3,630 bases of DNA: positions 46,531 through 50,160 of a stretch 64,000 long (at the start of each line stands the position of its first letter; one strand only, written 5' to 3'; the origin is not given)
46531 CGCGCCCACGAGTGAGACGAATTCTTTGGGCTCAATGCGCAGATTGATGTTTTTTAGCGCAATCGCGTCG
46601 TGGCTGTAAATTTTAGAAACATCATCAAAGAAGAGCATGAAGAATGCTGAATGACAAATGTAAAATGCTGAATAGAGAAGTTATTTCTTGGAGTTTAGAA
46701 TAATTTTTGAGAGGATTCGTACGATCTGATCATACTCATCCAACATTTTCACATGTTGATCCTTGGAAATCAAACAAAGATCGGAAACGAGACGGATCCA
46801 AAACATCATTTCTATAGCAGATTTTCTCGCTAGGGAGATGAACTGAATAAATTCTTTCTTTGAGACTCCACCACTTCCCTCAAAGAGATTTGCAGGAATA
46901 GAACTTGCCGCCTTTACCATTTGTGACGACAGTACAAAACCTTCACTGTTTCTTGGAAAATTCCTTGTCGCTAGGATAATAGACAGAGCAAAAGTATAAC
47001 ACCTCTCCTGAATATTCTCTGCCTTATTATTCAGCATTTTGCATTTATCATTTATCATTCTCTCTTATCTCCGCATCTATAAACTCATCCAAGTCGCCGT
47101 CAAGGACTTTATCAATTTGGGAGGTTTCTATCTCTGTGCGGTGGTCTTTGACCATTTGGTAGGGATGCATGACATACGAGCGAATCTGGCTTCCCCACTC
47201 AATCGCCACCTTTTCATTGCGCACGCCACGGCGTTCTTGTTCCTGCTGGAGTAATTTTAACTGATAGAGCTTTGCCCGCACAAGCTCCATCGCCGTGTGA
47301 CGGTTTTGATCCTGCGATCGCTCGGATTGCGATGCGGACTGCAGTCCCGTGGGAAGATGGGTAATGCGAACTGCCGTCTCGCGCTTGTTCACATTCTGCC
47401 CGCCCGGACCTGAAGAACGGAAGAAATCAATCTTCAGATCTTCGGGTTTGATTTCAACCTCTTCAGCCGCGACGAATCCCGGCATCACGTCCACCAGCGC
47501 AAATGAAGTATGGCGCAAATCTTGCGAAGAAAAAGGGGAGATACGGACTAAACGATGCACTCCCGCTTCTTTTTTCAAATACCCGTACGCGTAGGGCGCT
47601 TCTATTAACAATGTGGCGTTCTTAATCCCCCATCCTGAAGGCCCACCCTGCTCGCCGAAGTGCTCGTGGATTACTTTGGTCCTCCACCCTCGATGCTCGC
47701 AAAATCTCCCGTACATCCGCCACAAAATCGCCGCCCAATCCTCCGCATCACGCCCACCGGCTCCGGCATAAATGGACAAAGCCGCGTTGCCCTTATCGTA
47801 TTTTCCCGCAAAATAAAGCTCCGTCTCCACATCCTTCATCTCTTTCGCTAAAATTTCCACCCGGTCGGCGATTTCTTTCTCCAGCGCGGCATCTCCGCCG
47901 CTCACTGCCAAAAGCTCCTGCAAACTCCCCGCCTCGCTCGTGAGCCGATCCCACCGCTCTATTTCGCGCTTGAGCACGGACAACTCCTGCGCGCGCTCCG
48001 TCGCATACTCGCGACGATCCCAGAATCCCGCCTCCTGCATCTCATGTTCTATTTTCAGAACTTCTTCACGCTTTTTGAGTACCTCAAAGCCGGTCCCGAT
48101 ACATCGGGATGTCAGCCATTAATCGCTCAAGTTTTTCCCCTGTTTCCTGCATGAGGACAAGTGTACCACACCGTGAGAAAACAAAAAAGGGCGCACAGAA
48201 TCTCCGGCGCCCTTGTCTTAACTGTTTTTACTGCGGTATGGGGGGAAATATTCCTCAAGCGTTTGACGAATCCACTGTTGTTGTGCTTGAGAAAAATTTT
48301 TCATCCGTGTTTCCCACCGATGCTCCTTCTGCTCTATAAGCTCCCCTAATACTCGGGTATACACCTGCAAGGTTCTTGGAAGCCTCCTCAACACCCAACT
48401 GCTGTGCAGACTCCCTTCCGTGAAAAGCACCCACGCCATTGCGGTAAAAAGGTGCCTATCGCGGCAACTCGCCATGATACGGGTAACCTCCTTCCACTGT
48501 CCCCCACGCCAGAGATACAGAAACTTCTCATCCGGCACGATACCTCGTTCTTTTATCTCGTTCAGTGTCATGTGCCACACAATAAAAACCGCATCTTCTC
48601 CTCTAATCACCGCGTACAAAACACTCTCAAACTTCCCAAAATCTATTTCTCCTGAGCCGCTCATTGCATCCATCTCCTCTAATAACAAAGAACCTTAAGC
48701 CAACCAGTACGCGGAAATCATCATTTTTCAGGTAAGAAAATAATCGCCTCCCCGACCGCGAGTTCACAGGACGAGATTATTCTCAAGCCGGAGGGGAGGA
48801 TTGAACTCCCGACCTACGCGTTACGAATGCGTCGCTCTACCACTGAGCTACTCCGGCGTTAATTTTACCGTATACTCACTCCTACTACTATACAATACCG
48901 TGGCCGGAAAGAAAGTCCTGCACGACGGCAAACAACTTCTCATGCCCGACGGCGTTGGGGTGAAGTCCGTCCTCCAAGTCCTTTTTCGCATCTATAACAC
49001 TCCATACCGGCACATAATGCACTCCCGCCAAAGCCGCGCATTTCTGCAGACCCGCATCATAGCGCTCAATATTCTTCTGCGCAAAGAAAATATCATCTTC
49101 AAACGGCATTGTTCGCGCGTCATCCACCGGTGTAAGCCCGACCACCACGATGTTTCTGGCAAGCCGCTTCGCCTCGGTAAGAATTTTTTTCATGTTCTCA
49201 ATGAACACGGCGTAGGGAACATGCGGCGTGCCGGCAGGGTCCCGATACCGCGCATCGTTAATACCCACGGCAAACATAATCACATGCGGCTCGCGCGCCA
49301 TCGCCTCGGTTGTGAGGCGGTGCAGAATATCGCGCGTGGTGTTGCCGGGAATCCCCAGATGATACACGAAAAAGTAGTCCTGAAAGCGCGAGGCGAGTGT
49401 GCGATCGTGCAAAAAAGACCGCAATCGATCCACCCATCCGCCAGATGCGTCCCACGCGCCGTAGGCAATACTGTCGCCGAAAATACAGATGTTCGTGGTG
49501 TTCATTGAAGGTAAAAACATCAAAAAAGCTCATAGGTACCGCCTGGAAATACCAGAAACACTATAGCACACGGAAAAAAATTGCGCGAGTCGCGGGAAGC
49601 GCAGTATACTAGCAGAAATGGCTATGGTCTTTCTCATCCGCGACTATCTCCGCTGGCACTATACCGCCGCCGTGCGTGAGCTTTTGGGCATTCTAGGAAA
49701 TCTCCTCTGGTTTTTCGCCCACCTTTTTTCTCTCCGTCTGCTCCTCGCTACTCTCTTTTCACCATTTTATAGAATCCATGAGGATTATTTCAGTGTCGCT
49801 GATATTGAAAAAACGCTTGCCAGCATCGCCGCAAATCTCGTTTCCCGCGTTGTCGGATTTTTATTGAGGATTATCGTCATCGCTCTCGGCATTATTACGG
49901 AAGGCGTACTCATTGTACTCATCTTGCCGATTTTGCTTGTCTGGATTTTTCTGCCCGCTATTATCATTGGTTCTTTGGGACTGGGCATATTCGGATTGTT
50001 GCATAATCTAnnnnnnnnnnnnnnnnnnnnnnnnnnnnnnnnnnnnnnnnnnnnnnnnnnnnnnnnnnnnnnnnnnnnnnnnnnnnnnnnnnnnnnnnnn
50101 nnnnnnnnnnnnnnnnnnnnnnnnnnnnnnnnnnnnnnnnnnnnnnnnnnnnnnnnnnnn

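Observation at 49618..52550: Membrane-anchored Clp-like AAA+ unfoldase with inactivated D1, co-encoded with a small membrane protein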

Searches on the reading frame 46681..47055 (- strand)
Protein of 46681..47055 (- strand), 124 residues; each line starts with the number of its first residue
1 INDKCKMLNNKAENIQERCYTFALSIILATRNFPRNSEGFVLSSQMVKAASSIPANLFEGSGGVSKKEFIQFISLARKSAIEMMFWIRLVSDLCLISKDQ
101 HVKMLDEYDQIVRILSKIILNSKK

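Call 66: search_protein_families(library=pfam, proteins=[window:46681-47055:-], max_evalue=0.001)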
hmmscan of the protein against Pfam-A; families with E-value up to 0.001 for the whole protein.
window:46681-47055:- (124 aa): 1 family
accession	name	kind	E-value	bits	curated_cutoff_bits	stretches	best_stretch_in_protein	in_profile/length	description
PF05635.17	23S_rRNA_IVP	-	1.5e-25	89.9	33.8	1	15-116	5-105/106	23S rRNA-intervening sequence protein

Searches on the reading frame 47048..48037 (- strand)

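Call 66: search_protein_families(library=pfam, proteins=[window:47048-48037:-], max_evalue=0.001)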
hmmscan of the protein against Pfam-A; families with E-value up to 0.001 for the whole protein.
window:47048-48037:- (329 aa): 2 families
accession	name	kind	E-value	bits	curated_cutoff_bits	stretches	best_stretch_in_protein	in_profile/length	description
PF03462.23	PCRF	-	8.4e-42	143.6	24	1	3-182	15-194/194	PCRF domain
PF00472.26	RF-1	-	5.3e-39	133.2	35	1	193-300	4-116/116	RF-1 domain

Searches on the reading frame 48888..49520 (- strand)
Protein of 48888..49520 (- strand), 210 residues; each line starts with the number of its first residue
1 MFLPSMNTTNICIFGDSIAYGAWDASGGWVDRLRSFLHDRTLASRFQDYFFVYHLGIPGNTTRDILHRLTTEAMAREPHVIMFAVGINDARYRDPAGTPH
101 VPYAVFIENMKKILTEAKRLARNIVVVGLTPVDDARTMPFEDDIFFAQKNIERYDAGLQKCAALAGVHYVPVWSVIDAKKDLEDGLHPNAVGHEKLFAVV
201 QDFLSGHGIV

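Call 66: search_protein_families(library=pfam, proteins=[window:48888-49520:-], max_evalue=0.001)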
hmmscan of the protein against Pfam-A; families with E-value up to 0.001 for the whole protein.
window:48888-49520:- (210 aa): 2 families
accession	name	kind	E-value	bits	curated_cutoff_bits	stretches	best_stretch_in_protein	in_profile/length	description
PF13472.12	Lipase_GDSL_2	-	3.1e-25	90.1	32.9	1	13-194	1-177/178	GDSL-like Lipase/Acylhydrolase family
PF00657.28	Lipase_GDSL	-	1.2e-19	71.7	23.6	1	11-198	1-206/208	GDSL-like Lipase/Acylhydrolase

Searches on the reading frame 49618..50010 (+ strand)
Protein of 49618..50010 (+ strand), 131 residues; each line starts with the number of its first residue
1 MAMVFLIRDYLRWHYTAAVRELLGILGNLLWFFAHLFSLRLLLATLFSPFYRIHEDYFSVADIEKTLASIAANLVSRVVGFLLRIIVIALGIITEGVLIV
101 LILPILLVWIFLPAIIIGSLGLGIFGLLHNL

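Call 3: search_protein_families(library=pfam, proteins=[window:49618-50010:+], max_evalue=1)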
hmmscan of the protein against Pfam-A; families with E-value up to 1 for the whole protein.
window:49618-50010:+ (131 aa): 3 families
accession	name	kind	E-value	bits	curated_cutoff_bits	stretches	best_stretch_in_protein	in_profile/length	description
PF14340.12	DUF4395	-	0.037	14.8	24.5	1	27-128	26-128/130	Domain of unknown function (DUF4395)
PF19506.4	DUF6040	-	0.14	12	23.4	1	43-103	107-164/233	Family of unknown function (DUF6040)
PF09317.16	ACDH_C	-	0.27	11.3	25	1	61-91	141-171/284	Acyl-CoA dehydrogenase, C-terminal, bacterial type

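Call 4: search_protein_families(library=ncbifam, proteins=[window:49618-50010:+], max_evalue=1)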
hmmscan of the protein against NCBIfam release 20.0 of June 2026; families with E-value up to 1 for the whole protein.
window:49618-50010:+ (131 aa): 0 families

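Call 13: find_homologous_proteins(query=window:49618-50010:+, max_evalue=0.001)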
Query window:49618-50010:+ (131 aa): 6 proteins with E <= 0.001 among 98 candidates.
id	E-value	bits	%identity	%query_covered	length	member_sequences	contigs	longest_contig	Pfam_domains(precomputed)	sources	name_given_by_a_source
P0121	4.2e-71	255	100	98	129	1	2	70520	-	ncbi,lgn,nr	ncbi:MAG: hypothetical protein Q8Q94_00405 [bacterium]|nr:hypothetical protein [bacterium] MDZ429994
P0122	2.2e-58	214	84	97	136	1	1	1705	-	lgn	-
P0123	1.5e-56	208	83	95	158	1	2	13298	-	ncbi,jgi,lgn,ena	-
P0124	3.1e-49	185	77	94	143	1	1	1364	-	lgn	-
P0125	2.4e-25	107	45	86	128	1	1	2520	-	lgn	-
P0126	9.9e-24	102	48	88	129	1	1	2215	-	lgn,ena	-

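Call 60: find_homologous_proteins(query=A6, max_evalue=0.001)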
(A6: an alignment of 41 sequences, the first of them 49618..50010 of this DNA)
Query A6 (41 sequences) (131 aa, profile of the alignment): 278 proteins with E <= 0.001 among 8000 candidates; the best 120 are listed.
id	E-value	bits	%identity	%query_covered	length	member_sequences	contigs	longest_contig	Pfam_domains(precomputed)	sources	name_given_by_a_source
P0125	2.8e-38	149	45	86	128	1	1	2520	-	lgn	-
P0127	1.2e-37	147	39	72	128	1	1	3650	-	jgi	jgi:hypothetical protein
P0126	3.1e-36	142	48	88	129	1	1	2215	-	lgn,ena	-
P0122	9.1e-36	140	84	97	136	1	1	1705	-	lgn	-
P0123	1.2e-35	140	83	95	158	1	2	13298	-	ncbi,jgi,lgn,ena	-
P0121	1.5e-35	140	100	98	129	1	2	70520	-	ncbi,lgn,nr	ncbi:MAG: hypothetical protein Q8Q94_00405 [bacterium]|nr:hypothetical protein [bacterium] MDZ429994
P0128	7.0e-35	138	48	86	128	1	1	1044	-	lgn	-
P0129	1.6e-34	136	39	90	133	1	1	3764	-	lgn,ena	-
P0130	1.6e-34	136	47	89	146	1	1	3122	-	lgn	-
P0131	1.7e-34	136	50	89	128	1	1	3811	-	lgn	-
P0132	3.2e-34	135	47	95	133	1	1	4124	-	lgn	-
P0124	5.8e-34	135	77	94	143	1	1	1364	-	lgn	-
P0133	6.6e-34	134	43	88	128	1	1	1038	-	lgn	-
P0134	8.5e-34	134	42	89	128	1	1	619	-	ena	-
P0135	9.1e-34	134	44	90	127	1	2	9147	-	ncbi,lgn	-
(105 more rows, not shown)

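Call 67: search_protein_families(library=padloc, proteins=[window:49618-50010:+], max_evalue=0.01)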
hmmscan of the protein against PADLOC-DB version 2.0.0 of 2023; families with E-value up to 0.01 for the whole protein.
window:49618-50010:+ (131 aa): 0 families
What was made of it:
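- On Anti-phage defence systems (PADLOC): The small protein has none (call 67).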

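Call 68: search_protein_families(library=phrogs, proteins=[window:49618-50010:+], max_evalue=0.01)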
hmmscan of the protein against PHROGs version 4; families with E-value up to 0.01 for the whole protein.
window:49618-50010:+ (131 aa): 0 families

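Call 69: predict_structure(alignment_id=A7)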
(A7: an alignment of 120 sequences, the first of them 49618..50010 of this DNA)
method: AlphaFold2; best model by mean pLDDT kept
length: 131 residues; sequences in the alignment: 120
mean_pLDDT: 91.9   pTM: 0.71
mean pLDDT of the five models: 91.9, 91.7, 91.5, 90.4, 88.5
residues with pLDDT >= 90: 100; 70-90: 22; 50-70: 9; < 50: 0
segments of 3 or more residues with pLDDT < 50: none
pLDDT, mean of each block of 10 residues (from residue 1): 95 97 98 94 87 66 85 91 95 97 97 97 96 81
secondary structure, 60 per line:
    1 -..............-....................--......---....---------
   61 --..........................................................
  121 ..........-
elements in order: H2-15 H17-36 H39-44 H48-51 H63-130
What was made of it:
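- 49618..50013 (+): Small membrane partner gene (131 aa). It has an N-terminal bundle of short helices carrying the conserved motifs, followed by a long helix whose last ~45 residues are hydrophobic. AF2 pLDDT 92 (call 69).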

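Call 72: fold_search(model_id=the predicted structure, library=pdb)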
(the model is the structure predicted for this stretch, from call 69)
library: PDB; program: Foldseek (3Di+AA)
matches with E <= 10: 45; with E <= 0.001: 0
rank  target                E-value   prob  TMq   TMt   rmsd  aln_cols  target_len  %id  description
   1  8vp5_A                1.6e+00  0.14  0.28  0.09  10.5       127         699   13  Cryo-EM structure of the ABC transporter PCAT1 bound with ADP and Substrate (released 2024-10-30)
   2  8voz_A                2.2e+00  0.18  0.36  0.10  10.3       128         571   18  Cryo-EM structure of the ABC transporter PCAT1 cysteine-free core bound with MgADP and substrate (released 2024-10-30)
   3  9azl_A                2.5e+00  0.16  0.36  0.09  10.1       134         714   18  Cryo-EM structure of the ABC transporter PCAT1 bound with MgADP class1 (released 2024-10-30)
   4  8t46_A                3.6e+00  0.08  0.28  0.10  10.1       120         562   14  Transporter associated with antigen processing (TAP) in the apo state (released 2024-06-12)
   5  8vow_B                3.6e+00  0.08  0.28  0.09  11.6       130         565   13  Cryo-EM structure of the ABC transporter PCAT1 cysteine-free core bound with MgATP and Vi (released 2024-10-30)
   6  1cow_G                3.8e+00  0.08  0.28  0.29  13.5       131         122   11  BOVINE MITOCHONDRIAL F1-ATPASE COMPLEXED WITH AUROVERTIN B (released 1996-08-17)
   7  8vpb_A                4.1e+00  0.10  0.33  0.09  10.0       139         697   15  Cryo-EM structure of the ABC transporter PCAT1 bound with MgADP_Class_2 (released 2024-10-30)
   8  7rit_A                4.6e+00  0.16  0.46  0.15   7.1       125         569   20  Drug-free A. baumannii MsbA (released 2021-10-06)
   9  8i7o_B8               4.6e+00  0.14  0.38  0.30  10.8       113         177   18  In situ structure of axonemal doublet microtubules in mouse sperm with 16-nm repeat (released 2023-10-11)
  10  9fqr_E7               4.9e+00  0.10  0.28  0.35  11.3        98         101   13  96-nm repeat of axonemal doublet microtubules from bovine sperm (released 2025-03-26)
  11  8vp9_B                5.5e+00  0.11  0.37  0.09   9.3       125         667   18  Cryo-EM structure of the cysteine-free ABC transporter PCAT1 bound with ADP and Substrate (released 2024-10-30)
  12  5sxa_B                5.5e+00  0.08  0.31  0.20  16.3       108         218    8  Crystal Structure of PI3Kalpha in complex with fragment 10 (released 2017-02-15)
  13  6yvd_D                5.5e+00  0.08  0.23  0.09   9.0        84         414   14  Head segment of the S.cerevisiae condensin holocomplex in presence of ATP (released 2020-07-22)
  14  8vp1_A                5.5e+00  0.08  0.30  0.09   9.3       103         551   14  Cryo-EM structure of the ABC transporter PCAT1 cysteine-free core bound with ATP (released 2024-10-30)
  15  8vox_A                5.5e+00  0.06  0.28  0.09  11.8       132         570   14  Cryo-EM structure of the ABC transporter PCAT1 cysteine-free core bound with MgADP (released 2024-10-30)
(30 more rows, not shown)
